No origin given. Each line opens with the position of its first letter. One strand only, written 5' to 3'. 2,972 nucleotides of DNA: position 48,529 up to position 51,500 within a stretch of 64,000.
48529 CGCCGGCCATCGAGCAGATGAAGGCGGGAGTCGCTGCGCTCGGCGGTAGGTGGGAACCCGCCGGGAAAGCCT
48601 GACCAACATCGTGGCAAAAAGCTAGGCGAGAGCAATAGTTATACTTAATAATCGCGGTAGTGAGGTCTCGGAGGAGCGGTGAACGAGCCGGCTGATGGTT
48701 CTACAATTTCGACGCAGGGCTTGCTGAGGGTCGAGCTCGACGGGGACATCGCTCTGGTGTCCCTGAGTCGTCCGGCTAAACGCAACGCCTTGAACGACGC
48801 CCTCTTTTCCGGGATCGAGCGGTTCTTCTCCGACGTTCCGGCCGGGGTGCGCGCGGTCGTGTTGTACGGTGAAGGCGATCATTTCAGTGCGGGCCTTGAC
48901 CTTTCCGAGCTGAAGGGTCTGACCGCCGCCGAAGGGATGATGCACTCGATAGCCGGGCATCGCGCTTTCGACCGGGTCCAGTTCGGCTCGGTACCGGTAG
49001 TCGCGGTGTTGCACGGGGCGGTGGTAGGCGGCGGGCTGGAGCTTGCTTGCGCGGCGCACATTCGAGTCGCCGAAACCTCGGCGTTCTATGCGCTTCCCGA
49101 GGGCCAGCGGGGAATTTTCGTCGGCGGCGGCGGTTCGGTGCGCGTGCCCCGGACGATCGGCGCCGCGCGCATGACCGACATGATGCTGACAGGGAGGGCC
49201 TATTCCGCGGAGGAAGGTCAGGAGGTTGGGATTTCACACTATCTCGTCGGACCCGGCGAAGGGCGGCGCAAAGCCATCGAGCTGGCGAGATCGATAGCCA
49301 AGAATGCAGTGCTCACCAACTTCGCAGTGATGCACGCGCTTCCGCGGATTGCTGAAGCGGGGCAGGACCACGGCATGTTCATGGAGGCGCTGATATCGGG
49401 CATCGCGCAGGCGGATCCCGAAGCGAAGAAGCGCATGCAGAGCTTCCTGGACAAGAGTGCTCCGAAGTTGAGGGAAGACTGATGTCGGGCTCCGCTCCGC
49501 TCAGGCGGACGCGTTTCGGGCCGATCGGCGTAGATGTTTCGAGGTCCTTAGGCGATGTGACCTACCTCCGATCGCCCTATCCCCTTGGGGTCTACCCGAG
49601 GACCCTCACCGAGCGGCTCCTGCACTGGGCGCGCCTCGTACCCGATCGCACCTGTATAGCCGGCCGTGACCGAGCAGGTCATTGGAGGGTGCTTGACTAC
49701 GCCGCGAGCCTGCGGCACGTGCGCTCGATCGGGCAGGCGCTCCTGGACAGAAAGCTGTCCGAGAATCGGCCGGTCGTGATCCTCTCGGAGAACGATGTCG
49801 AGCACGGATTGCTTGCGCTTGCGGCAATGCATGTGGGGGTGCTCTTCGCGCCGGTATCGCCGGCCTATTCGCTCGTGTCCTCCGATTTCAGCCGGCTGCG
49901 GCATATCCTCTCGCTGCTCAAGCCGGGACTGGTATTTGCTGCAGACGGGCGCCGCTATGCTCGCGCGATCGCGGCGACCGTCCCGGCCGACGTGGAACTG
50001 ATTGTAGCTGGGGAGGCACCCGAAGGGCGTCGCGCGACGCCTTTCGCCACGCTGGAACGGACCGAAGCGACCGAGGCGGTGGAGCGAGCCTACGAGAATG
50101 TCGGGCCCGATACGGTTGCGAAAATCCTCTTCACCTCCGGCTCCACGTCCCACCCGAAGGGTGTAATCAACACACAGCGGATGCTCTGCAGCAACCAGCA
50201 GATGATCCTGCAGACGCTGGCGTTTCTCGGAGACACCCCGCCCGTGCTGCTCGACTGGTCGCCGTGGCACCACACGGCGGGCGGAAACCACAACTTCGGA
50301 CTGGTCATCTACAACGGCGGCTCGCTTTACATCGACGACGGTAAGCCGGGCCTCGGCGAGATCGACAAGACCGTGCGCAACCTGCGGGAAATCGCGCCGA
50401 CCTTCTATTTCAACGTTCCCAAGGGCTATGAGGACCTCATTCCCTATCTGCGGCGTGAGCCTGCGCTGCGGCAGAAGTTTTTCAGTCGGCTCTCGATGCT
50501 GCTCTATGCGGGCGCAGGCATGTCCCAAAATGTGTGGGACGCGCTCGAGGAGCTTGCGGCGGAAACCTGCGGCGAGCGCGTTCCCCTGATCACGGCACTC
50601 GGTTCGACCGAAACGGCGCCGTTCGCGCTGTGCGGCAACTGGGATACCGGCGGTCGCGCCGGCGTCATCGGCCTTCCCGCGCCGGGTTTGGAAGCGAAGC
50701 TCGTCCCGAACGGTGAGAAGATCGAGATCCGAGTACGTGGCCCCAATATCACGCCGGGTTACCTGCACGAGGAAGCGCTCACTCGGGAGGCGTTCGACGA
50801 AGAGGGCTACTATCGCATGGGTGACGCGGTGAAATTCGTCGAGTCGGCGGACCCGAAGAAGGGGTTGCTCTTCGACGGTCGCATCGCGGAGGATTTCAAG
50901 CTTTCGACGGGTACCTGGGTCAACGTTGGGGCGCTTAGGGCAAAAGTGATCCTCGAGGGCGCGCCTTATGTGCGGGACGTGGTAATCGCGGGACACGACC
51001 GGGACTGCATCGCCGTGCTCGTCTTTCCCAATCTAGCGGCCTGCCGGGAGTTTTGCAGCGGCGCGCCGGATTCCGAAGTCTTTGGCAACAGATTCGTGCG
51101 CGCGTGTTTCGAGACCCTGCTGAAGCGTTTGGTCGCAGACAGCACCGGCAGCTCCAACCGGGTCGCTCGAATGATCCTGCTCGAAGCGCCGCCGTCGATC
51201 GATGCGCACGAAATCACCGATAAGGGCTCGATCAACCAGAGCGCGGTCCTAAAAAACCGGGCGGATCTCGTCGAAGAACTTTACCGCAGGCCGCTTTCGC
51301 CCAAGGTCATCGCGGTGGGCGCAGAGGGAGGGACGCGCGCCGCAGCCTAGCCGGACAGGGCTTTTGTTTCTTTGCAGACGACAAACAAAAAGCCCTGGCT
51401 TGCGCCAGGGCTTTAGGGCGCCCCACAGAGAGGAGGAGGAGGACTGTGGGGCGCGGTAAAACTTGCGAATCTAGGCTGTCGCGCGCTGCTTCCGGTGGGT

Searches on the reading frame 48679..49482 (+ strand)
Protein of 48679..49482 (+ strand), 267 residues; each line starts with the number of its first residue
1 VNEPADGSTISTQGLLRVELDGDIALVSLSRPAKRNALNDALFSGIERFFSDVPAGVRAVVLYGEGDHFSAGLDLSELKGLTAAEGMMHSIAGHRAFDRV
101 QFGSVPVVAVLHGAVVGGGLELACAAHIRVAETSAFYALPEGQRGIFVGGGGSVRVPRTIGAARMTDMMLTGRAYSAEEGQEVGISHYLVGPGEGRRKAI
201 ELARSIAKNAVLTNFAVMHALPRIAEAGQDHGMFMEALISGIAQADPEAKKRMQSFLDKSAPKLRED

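Call 10: search_protein_families(library=pfam, proteins=[window:48679-49482:+])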
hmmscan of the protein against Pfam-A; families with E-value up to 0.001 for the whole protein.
window:48679-49482:+ (267 aa): 2 families
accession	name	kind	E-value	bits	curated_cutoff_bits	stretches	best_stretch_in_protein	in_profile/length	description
PF00378.25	ECH_1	-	1.5e-37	129.7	27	1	22-264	4-248/251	Enoyl-CoA hydratase/isomerase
PF16113.10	ECH_2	-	1.5e-18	67.9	27.2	1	25-191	2-173/335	Enoyl-CoA hydratase/isomerase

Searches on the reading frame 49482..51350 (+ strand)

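Call 10: search_protein_families(library=pfam, proteins=[window:49482-51350:+])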
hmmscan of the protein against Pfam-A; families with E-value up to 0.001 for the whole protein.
window:49482-51350:+ (622 aa): 2 families
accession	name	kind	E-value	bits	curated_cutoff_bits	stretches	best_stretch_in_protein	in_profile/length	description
PF00501.34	AMP-binding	-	8.7e-44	150.3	29.9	1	48-428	3-384/384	AMP-binding enzyme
PF23562.2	AMP-binding_C_3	-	1.4e-06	29.1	20.8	1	485-603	17-122/124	AMP-binding enzyme C-terminal domain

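Call 11: search_protein_families(library=ncbifam, proteins=[window:49482-51350:+])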
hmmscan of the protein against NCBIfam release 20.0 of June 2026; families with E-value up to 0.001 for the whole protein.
window:49482-51350:+ (622 aa): 70 families (the best 25 are shown)
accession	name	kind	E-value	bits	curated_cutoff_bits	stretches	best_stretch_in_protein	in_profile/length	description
NF009232.0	PRK12582.1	subfamily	1.8e-230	766.4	777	1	4-611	13-623/624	acyl-CoA synthetase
NF004837.0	PRK06187.1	subfamily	1.9e-29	102.4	476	1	38-452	6-410/531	long-chain-fatty-acid--CoA ligase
NF006572.0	PRK09088.1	equivalog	1.3e-24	86.8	696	1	48-451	9-375/491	acyl-CoA synthetase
NF006182.0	PRK08316.1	subfamily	9.1e-24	83.8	663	1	44-450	15-403/523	fatty acyl-CoA synthetase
NF004114.0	PRK05605.1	equivalog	8.9e-23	80.4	766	1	184-452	194-457/575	long-chain-fatty-acid--CoA ligase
TIGR01733.1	AA-adenyl-dom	subfamily_domain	1.6e-22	79.9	317.4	1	78-474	7-384/409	amino acid adenylation domain-containing protein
NF005702.0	PRK07514.1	subfamily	3.2e-22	78.6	558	1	70-452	29-388/506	malonyl-CoA synthase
NF005858.0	PRK07787.1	subfamily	2.9e-21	75.5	575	1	75-508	27-411/471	acyl-CoA synthetase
NF005801.1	PRK07656.1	equivalog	3.2e-20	72.3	657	1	70-449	26-388/500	FadD3 family acyl-CoA ligase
NF041592.1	carboxyl_red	equivalog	2.8e-18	65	1300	2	415-569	446-586/1160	carboxylic acid reductase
NF038343.1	ligase_FadD11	exception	6.4e-16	57.9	950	2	49-246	10-196/585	fatty acid--CoA ligase FadD11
NF004758.0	PRK06087.1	equivalog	7.3e-16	57.7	736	1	85-452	65-421/548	medium-chain fatty-acid--CoA ligase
TIGR01923.1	menE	equivalog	9e-16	57.7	330.15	1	85-505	14-382/442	o-succinylbenzoate--CoA ligase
NF006754.0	PRK09274.1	equivalog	6.2e-15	54.4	478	1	43-244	8-209/555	fatty acid CoA ligase family protein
NF004511.1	PRK05852.1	equivalog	7.3e-15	54.6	650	1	70-470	26-406/505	FadD7 family fatty acid--CoA ligase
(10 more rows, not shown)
